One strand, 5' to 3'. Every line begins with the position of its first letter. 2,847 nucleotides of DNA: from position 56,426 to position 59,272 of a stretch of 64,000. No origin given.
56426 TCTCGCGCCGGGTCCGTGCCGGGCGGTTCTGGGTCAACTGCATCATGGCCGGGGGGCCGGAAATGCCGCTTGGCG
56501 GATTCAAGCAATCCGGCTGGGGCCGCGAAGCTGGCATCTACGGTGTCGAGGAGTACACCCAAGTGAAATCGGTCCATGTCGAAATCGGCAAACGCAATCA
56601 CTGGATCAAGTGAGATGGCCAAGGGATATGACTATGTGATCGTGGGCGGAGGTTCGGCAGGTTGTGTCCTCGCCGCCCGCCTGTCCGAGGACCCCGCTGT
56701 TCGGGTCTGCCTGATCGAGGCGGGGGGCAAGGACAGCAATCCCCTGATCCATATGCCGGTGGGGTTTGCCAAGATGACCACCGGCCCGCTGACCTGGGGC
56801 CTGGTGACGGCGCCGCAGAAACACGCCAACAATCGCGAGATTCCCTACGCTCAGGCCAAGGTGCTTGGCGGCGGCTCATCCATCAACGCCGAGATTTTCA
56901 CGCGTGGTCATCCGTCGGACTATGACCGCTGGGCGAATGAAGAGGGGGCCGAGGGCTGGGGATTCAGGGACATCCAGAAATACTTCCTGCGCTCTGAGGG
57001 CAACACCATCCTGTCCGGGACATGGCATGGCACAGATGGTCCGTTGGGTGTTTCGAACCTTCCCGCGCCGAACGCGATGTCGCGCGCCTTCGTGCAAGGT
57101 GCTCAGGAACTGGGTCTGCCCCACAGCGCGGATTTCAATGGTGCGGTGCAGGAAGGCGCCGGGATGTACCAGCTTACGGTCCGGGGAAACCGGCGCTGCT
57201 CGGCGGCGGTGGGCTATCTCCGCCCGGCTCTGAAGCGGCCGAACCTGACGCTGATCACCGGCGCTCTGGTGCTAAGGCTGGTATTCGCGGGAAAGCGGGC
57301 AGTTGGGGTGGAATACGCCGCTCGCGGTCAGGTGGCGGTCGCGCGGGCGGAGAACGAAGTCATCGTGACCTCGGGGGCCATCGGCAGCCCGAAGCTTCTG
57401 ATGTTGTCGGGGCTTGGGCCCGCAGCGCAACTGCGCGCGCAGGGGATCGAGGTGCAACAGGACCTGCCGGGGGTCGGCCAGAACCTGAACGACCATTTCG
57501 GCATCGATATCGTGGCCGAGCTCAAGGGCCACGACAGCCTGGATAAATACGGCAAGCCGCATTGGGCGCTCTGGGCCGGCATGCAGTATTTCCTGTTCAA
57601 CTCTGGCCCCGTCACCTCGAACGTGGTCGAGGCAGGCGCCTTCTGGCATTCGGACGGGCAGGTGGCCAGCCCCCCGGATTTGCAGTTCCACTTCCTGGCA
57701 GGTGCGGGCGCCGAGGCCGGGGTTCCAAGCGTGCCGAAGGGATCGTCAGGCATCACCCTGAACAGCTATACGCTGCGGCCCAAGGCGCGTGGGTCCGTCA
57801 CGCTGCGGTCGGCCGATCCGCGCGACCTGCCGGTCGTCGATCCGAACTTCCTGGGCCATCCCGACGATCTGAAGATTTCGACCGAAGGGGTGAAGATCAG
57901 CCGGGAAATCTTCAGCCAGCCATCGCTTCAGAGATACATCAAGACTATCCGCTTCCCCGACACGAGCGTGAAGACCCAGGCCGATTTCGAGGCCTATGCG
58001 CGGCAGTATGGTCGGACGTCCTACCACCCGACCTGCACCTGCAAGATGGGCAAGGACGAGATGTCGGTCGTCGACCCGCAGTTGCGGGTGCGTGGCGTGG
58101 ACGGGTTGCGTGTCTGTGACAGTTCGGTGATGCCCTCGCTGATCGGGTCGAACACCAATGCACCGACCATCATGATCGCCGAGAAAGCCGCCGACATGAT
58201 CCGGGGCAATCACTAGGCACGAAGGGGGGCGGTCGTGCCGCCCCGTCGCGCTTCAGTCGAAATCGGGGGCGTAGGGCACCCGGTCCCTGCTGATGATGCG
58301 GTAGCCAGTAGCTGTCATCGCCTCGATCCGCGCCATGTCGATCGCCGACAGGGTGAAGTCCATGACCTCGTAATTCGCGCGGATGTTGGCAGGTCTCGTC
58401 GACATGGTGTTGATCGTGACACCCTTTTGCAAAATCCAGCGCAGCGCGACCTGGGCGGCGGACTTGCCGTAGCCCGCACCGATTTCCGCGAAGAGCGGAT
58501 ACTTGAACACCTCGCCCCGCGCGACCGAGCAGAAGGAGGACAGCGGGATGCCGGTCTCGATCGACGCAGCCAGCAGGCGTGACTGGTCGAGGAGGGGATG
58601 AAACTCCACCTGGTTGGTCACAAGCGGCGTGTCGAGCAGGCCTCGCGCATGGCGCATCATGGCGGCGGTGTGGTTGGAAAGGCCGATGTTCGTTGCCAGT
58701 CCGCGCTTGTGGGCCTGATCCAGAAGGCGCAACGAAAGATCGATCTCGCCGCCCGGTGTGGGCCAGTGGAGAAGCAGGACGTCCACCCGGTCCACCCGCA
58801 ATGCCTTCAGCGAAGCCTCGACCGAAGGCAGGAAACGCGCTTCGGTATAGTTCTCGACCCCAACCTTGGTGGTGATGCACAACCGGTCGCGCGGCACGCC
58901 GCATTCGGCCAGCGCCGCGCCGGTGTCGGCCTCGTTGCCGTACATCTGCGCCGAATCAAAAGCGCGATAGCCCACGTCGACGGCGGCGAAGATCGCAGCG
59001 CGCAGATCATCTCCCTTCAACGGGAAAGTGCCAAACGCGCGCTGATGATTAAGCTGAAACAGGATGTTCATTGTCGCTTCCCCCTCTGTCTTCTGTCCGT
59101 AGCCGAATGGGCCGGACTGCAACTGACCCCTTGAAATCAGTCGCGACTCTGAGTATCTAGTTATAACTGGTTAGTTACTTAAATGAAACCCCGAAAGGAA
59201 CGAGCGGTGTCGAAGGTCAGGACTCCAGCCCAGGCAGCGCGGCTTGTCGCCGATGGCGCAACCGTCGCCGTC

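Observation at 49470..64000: Candidate undescribed CoA-dependent sugar-acid catabolic system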

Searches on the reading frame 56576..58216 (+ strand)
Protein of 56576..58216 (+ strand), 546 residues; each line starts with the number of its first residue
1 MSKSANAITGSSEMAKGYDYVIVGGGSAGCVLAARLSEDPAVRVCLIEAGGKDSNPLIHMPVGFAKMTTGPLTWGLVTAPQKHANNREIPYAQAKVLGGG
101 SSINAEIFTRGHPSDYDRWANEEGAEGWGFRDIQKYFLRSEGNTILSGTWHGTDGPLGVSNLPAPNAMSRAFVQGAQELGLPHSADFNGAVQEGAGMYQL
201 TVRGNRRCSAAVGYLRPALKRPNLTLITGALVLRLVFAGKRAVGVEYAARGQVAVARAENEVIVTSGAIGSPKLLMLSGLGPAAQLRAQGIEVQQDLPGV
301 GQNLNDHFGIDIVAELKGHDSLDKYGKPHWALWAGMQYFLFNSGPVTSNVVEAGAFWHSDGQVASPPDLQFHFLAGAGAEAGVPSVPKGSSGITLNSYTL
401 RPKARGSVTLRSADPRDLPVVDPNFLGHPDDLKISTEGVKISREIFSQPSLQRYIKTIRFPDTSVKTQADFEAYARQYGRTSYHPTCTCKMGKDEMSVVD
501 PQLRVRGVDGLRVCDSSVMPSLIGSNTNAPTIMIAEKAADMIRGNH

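Call 6: search_protein_families(library=pfam, proteins=[window:56576-58216:+])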
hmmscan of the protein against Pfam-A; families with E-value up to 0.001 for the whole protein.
window:56576-58216:+ (546 aa): 6 families
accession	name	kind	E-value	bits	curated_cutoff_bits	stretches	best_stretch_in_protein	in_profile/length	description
PF00732.25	GMC_oxred_N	-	4.1e-52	177.6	23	1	18-307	1-216/218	GMC oxidoreductase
PF05199.19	GMC_oxred_C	-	5.7e-40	137.5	24.6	1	402-535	1-139/139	GMC oxidoreductase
PF05834.18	Lycopene_cycl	-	1.1e-05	25.2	23.4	1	19-52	1-35/380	Lycopene cyclase protein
PF00890.30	FAD_binding_2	-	0.00013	21.7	20.4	0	19-52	1-33/414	FAD binding domain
PF01266.30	DAO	-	0.00032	20.8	27.9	0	19-50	1-31/353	FAD dependent oxidoreductase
PF13450.12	NAD_binding_8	-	0.00089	19.9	21.9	0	22-50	1-28/68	NAD(P)-binding Rossmann-like domain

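Call 9: search_protein_families(library=ncbifam, proteins=[window:56576-58216:+])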
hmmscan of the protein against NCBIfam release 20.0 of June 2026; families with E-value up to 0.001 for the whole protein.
window:56576-58216:+ (546 aa): 9 families
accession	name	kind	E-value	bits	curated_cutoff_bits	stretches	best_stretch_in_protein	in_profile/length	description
NF002550.0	PRK02106.1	subfamily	1.6e-172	575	605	1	15-545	3-536/563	choline dehydrogenase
TIGR01810.1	betA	equivalog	3.4e-148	494.6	732.1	1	19-545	1-529/532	choline dehydrogenase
TIGR03970.1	mycofact_MftG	equivalog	9e-94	315.1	387.45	2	19-315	2-299/487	mycofactocin dehydrogenase MftG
TIGR04542.1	GMC_mycofac_2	equivalog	3.8e-35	121.8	400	2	19-286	1-243/425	mycofactocin system GMC family oxidoreductase MftG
NF038210.1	GMC_mycofac_3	equivalog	2.9e-15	56.1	300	2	21-121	2-94/418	mycofactocin system GMC family oxidoreductase MftG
TIGR02462.1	pyranose_ox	equivalog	5.7e-06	25.5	544.9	0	18-58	1-40/548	pyranose oxidase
NF058674.1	CholsOxChoxAB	equivalog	7.3e-06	24.7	850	0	17-51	5-38/535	cholesterol oxidase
TIGR01790.1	carotene-cycl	subfamily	0.00048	19.4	209.5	1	19-50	1-31/387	lycopene cyclase family protein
NF006144.0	PRK08294.1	subfamily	0.00048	18.5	560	1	7-49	22-64/637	phenol 2-monooxygenase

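Call 27: search_solved_structures(query=window:56576-58216:+, max_evalue=1e-40)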
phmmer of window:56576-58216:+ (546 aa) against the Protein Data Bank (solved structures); distinct sequences matched with E-value up to 1e-40: 45.
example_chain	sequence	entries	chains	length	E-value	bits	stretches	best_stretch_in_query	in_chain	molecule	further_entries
9lq0_A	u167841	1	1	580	6.8e-116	391.2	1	6-545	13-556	Oxygen-dependent choline dehydrogenase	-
8b7s_A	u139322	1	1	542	1.1e-107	364.1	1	15-543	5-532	Chloramphenicol-inactivating oxidoreductase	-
8rpg_A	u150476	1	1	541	2.6e-103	349.7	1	10-543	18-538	Alcohol oxidase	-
9ugm_A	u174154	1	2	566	1e-90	308.1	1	16-308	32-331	FAD containing choline oxidase mutant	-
6zh7_A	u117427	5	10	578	3.9e-89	302.9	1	11-544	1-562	Fatty acid photodecarboxylase, chloroplastic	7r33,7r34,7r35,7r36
5ncc_A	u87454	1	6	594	1.4e-88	301.1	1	14-544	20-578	Fatty acid Photodecarboxylase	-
7av4_AAA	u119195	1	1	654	3.4e-88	299.8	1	14-544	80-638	Fatty acid photodecarboxylase, chloroplastic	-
6yru_AAA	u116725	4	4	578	3.7e-88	299.7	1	16-544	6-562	Fatty acid Photodecarboxylase | Fatty acid photodecarboxylase, chloroplastic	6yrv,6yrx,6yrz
6ys1_AAA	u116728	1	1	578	5e-88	299.3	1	16-544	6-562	Fatty acid Photodecarboxylase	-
3ljp_A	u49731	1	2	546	5e-88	299.3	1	16-308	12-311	Choline oxidase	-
3nne_A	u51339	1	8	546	5.3e-88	299.2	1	16-308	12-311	Choline oxidase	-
6ys2_AAA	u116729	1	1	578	7.8e-88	298.6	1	16-544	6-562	Fatty acid Photodecarboxylase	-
2jbv_A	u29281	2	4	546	1.3e-87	297.9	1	16-308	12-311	CHOLINE OXIDASE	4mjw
8rpf_A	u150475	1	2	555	1.9e-85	290.8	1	11-543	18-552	alcohol oxidase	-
6f97_A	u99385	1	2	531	6.7e-72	246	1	18-542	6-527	5-(hydroxymethyl)furfural oxidase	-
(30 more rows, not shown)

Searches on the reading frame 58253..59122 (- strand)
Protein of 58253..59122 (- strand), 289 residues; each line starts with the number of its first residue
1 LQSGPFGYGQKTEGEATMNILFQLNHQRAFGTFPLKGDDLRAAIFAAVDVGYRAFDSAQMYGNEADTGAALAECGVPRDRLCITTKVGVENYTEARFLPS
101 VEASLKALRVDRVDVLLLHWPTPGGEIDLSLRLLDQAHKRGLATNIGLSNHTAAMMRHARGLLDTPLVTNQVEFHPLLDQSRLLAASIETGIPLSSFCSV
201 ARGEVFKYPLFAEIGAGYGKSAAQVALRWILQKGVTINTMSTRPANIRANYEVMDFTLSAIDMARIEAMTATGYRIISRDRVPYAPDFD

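Call 6: search_protein_families(library=pfam, proteins=[window:58253-59122:-])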
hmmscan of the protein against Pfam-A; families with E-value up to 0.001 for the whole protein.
window:58253-59122:- (289 aa): 1 family
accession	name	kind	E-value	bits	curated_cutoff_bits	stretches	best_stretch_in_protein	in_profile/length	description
PF00248.27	Aldo_ket_red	-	1.9e-41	142.5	24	1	37-269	18-289/291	Aldo/keto reductase family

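Call 9: search_protein_families(library=ncbifam, proteins=[window:58253-59122:-])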
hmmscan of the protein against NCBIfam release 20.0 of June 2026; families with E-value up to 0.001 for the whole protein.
window:58253-59122:- (289 aa): 6 families
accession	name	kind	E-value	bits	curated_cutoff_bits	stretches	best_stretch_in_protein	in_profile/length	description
NF008377.0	PRK11172.1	equivalog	3.6e-64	216.6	327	1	30-288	8-266/267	2,5-didehydrogluconate reductase DkgB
NF008598.0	PRK11565.1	equivalog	2.9e-43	147.9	425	1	27-270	17-261/275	2,5-didehydrogluconate reductase DkgA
NF007695.0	PRK10376.1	subfamily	4.6e-13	48.9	280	1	23-270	26-287/290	oxidoreductase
NF049922.1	MethglyxlRedYdjG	equivalog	1.1e-07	31.2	550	0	93-156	110-176/326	NADH-dependent methylglyoxal reductase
NF007388.0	PRK09912.1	subfamily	5e-06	25.6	448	0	39-203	44-228/346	L-glyceraldehyde 3-phosphate reductase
TIGR01293.1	Kv_beta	subfamily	1.8e-05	23.9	365.4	1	44-175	37-182/319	voltage-dependent potassium channel subunit beta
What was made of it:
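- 58253..59071 (-): Aldo-keto reductase 1, DkgB-like (2,5-didehydrogluconate reductase type); accessory. NCBIfam NF008377, 217 bits, below cutoff (call 9).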
